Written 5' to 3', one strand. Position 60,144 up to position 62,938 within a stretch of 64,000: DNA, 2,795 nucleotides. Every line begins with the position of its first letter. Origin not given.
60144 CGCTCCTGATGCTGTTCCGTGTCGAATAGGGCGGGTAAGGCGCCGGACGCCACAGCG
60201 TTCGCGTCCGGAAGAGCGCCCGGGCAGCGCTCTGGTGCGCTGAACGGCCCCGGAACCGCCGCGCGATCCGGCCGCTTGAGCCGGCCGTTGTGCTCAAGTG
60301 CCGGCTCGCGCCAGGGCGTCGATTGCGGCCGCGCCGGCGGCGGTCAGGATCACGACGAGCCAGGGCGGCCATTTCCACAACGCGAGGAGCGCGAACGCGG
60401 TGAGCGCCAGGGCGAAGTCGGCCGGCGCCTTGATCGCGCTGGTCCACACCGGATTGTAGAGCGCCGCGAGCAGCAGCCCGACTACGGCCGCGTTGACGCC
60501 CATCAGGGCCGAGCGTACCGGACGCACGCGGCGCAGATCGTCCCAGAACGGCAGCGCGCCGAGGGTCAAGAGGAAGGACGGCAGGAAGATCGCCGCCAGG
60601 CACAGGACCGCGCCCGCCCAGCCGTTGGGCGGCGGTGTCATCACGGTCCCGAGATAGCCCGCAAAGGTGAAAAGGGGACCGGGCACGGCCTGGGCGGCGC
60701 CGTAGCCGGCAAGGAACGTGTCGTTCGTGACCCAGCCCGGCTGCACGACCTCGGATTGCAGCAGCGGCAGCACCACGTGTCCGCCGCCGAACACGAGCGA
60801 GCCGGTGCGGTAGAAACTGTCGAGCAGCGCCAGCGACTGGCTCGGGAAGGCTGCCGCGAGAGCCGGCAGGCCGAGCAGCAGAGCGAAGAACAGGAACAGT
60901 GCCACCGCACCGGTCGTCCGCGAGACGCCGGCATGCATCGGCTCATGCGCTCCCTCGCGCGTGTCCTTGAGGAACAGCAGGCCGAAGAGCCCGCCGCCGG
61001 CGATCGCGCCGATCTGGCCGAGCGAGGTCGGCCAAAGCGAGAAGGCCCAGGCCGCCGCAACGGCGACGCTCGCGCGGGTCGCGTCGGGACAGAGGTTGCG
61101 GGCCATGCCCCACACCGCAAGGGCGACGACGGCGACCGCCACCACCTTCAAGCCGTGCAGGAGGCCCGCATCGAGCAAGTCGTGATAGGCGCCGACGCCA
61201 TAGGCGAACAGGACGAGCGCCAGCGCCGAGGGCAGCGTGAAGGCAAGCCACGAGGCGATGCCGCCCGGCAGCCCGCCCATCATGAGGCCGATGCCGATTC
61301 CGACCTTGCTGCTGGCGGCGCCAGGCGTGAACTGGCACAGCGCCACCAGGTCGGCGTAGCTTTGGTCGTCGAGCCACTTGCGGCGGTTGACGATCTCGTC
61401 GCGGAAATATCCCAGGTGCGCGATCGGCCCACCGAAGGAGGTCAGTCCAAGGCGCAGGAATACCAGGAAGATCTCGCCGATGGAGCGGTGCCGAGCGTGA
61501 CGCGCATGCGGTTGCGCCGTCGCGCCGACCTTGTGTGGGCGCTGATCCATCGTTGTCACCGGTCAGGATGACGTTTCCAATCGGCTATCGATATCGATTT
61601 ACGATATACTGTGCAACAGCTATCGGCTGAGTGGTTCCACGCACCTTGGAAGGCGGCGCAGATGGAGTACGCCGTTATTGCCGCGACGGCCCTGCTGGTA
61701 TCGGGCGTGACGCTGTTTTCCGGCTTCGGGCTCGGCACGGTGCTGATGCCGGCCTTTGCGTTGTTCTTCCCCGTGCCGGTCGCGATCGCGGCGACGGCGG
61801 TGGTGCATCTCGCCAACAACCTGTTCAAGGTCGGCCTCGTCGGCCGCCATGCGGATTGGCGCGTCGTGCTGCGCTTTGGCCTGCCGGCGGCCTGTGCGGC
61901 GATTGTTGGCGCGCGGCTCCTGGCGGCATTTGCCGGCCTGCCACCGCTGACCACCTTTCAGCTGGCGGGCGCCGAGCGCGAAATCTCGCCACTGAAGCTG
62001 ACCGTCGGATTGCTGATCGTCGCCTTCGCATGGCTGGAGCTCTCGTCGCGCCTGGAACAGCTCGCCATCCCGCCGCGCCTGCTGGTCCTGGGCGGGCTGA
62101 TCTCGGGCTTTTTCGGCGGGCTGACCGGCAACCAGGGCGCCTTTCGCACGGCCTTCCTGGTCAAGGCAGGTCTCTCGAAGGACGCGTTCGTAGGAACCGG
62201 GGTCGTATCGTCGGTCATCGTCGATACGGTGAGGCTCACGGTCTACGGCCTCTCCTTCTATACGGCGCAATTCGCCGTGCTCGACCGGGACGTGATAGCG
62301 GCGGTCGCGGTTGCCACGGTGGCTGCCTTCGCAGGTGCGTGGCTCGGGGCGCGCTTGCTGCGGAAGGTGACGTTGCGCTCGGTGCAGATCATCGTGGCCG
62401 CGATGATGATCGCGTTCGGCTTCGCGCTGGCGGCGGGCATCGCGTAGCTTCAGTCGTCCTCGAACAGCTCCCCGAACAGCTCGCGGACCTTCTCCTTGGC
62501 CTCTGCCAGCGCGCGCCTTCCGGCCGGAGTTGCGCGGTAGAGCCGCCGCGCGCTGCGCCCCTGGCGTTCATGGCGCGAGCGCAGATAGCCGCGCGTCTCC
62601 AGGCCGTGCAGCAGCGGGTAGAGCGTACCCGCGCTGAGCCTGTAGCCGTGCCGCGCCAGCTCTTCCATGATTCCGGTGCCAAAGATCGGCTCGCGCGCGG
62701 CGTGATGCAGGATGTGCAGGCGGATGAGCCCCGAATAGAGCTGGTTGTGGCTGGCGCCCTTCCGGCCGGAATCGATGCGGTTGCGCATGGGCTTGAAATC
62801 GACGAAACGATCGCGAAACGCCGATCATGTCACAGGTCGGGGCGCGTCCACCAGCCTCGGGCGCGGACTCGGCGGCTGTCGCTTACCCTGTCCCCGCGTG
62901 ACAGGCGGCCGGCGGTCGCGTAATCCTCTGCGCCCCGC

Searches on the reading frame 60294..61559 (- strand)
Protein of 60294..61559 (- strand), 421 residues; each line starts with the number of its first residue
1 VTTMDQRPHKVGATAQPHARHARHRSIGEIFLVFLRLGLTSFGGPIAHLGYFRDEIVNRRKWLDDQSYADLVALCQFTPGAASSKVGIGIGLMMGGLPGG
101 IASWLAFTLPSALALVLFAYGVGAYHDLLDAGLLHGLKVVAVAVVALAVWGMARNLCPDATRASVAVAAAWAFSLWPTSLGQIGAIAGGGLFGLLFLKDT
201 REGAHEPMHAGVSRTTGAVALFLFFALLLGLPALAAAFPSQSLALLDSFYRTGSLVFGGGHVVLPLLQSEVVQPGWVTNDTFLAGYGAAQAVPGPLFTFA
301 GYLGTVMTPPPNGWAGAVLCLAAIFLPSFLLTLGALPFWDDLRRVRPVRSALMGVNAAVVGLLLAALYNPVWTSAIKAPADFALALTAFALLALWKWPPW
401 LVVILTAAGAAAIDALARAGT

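Call 24: search_protein_families(library=pfam, proteins=[window:60294-61559:-], max_evalue=0.01)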
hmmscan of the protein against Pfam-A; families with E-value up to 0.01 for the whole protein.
window:60294-61559:- (421 aa): 1 family
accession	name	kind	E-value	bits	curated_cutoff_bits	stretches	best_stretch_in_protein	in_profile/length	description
PF02417.20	Chromate_transp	-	1.5e-76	256.5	28.6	2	244-408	2-163/166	Chromate transporter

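Call 35: search_protein_families(library=ncbifam, proteins=[window:60294-61559:-], max_evalue=0.001)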
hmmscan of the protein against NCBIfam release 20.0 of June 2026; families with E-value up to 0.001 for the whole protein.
window:60294-61559:- (421 aa): 3 families
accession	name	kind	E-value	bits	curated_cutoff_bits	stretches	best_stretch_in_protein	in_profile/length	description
TIGR00937.1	2A51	subfamily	2.2e-102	343.4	171.7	1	34-407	1-365/368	chromate efflux transporter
NF053759.1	ChrTpChrBBac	equivalog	3.2e-25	88.9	250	2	32-163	6-134/180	chromate efflux transporter ChrB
NF053760.1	ChrTpChrABac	equivalog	3e-22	79.7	250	2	29-160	5-133/178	chromate efflux transporter ChrA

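Call 58: find_homologous_proteins(query=window:60294-61559:-)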
Query window:60294-61559:- (421 aa): 8000 proteins with E <= 0.001 among 8000 candidates; the best 120 are listed.
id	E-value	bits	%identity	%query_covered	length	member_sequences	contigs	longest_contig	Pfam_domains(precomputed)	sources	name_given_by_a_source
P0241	1.6e-268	909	100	99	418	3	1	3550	PF02417.21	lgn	-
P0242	3.7e-225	766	87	93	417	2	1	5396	PF02417.21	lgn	-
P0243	9.9e-225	765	87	93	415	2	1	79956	PF02417.21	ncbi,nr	ncbi:MAG: chromate efflux transporter [Alphaproteobacteria bacterium]|nr:chromate efflux transporter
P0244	3.8e-209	713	82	95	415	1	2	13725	PF02417.21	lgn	-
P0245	4.1e-209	713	81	96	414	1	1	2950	PF02417.21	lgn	-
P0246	3.8e-207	707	82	95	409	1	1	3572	PF02417.21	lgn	-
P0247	3.0e-206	704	81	95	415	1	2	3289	PF02417.21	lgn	-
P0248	5.8e-204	696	80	95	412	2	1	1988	PF02417.21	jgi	jgi:chromate transporter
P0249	1.0e-203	695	80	95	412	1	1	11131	PF02417.21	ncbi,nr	ncbi:MAG: chromate efflux transporter [Proteobacteria bacterium]|nr:chromate efflux transporter [Pse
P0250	1.8e-200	685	78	97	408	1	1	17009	PF02417.21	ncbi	-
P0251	4.7e-200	683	79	95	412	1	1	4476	PF02417.21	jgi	-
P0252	7.3e-198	676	78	97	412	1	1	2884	PF02417.21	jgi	jgi:chromate transporter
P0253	8.5e-198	676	78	95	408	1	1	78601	PF02417.21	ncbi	-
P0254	1.1e-197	676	79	94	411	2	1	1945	PF02417.21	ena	-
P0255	6.0e-196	670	77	94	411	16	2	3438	PF02417.21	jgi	jgi:chromate transporter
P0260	1.4e-193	662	77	96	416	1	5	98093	PF02417.21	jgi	jgi:chromate transporter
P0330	4.0e-170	585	68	96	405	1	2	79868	PF02417.21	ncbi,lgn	-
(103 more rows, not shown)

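Call 59: find_encoding_contigs(protein=P0243, flank=5000, max_places=1)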
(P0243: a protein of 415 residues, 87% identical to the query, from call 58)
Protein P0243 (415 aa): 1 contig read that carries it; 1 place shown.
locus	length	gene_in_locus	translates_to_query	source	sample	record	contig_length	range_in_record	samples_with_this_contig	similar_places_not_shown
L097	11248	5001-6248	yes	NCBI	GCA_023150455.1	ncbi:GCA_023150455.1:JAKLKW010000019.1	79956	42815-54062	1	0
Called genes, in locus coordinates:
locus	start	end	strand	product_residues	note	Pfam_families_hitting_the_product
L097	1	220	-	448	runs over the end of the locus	PF00072:Response_reg, PF07724:AAA_2 (faint), PF00158:Sigma54_activat, PF14532:Sigma54_activ_2, PF07728:AAA_5 (weak), PF25601:AAA_lid_14, PF02954:HTH_8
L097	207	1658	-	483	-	PF00512:HisKA (faint), PF10090:HPTransfase (faint), PF02518:HATPase_c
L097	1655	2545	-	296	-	PF12974:Phosphonate-bd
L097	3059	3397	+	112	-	PF03551:PadR, PF13601:HTH_34 (weak)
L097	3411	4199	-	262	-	PF01925:TauE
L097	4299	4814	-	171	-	-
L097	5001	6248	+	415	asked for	PF02417:Chromate_transp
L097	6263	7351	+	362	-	PF01757:Acyl_transf_3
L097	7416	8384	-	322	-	PF13449:Phytase-like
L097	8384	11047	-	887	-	PF01624:MutS_I, PF05188:MutS_II, PF05192:MutS_III, PF05190:MutS_IV, PF00488:MutS_V, PF27441:MutS_C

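Call 60: find_encoding_contigs(protein=P0260, flank=5000, max_places=1)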
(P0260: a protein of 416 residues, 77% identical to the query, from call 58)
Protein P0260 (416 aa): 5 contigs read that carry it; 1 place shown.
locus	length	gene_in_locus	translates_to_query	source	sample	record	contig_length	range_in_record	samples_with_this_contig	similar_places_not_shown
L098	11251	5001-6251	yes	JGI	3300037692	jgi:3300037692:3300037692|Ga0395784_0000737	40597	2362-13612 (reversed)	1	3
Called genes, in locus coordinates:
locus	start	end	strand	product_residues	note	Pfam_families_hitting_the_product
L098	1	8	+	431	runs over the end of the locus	PF00989:PAS, PF08448:PAS_4 (weak), PF13188:PAS_8 (weak), PF13426:PAS_9, PF00512:HisKA, PF02518:HATPase_c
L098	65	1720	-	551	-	PF02538:Hydantoinase_B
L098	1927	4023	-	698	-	PF05378:Hydant_A_N, PF01968:Hydantoinase_A, PF19278:Hydant_A_C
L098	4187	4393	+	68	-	-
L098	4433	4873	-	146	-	PF00903:Glyoxalase, PF13468:Glyoxalase_3 (weak), PF22677:Ble-like_N (weak), PF13669:Glyoxalase_4, PF18029:Glyoxalase_6 (weak)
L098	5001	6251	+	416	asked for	PF02417:Chromate_transp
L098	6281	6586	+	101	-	PF13601:HTH_34 (weak), PF03551:PadR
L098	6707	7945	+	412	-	PF03401:TctC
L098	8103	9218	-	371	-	PF01717:Meth_synt_2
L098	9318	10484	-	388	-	PF01547:SBP_bac_1, PF13416:SBP_bac_8, PF13343:SBP_bac_6 (weak)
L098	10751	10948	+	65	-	-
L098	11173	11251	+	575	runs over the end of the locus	-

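Call 61: find_encoding_contigs(protein=P0330, flank=5000, max_places=1)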
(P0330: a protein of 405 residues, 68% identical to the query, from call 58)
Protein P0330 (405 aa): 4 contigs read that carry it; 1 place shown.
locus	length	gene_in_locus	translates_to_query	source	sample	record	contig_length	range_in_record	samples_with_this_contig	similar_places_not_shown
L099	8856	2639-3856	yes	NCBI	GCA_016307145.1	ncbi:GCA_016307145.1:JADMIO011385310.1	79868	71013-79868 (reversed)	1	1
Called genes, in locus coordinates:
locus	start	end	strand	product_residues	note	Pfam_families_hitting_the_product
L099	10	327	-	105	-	PF02668:TauD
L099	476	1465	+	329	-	PF03401:TctC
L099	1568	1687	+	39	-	-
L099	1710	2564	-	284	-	PF02517:Rce1-like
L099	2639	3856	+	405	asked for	PF02417:Chromate_transp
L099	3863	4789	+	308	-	PF00850:Hist_deacetyl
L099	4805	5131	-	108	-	PF00543:P-II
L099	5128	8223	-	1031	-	PF00873:ACR_tran, PF03176:MMPL (faint)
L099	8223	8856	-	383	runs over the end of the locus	PF25919:BSH_CusB (faint), PF25917:BSH_RND, PF25973:BSH_CzcB, PF25997:BSH_YhbJ (faint), PF25989:YknX_C (faint), PF25954:Beta-barrel_RND_2, PF25975:CzcB_C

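Call 80: search_protein_families(library=pfam, proteins=[L097:4299-4814:-], max_evalue=0.001)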
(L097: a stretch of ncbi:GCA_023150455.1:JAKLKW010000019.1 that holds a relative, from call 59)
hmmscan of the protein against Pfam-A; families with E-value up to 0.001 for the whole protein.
L097:4299-4814:- (171 aa): 0 families

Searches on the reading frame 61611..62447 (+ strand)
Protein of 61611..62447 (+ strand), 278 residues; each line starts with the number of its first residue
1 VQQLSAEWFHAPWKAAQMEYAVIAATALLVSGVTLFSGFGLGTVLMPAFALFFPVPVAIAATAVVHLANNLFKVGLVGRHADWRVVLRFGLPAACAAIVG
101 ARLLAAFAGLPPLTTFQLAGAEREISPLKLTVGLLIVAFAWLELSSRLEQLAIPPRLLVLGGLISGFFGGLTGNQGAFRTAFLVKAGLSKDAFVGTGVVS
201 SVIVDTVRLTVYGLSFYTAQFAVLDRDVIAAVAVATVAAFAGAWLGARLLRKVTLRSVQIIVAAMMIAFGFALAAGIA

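Call 24: search_protein_families(library=pfam, proteins=[window:61611-62447:+], max_evalue=0.01)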
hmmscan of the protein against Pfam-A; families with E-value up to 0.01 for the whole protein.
window:61611-62447:+ (278 aa): 1 family
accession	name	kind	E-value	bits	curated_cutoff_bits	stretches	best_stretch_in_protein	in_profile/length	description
PF01925.25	TauE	-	7.6e-22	78.6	32.6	1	24-272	2-236/237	Sulfite exporter TauE/SafE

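Call 35: search_protein_families(library=ncbifam, proteins=[window:61611-62447:+], max_evalue=0.001)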
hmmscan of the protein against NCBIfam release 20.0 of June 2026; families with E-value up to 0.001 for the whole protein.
window:61611-62447:+ (278 aa): 0 families

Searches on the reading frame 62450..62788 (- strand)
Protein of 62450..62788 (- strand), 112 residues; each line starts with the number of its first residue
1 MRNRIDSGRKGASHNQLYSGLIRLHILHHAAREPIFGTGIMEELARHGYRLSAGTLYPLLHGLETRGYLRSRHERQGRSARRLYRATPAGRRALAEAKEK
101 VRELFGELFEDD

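Call 24: search_protein_families(library=pfam, proteins=[window:62450-62788:-], max_evalue=0.01)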
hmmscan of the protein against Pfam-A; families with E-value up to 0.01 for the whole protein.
window:62450-62788:- (112 aa): 2 families
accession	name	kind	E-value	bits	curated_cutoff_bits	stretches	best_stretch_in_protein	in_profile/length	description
PF03551.20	PadR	-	3.9e-18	65.6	27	1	26-96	1-75/75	Transcriptional regulator PadR-like family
PF13601.12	HTH_34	-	4e-07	30.5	27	1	50-104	25-79/80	Winged helix DNA-binding domain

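Call 35: search_protein_families(library=ncbifam, proteins=[window:62450-62788:-], max_evalue=0.001)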
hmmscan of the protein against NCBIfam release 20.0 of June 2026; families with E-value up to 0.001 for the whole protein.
window:62450-62788:- (112 aa): 3 families
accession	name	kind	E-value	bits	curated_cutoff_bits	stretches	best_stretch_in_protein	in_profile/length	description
NF053635.1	TransRegRv3488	equivalog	2.6e-28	98.1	140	1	16-110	3-97/98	Rv3488 family transcriptional regulator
TIGR03433.1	padR_acidobact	paralog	9.2e-11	41.8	101.8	1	20-104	3-91/101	PadR family transcriptional regulator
NF006931.0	PRK09416.1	equivalog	7.4e-05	22.9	112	1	41-101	62-122/135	PadR family transcriptional regulator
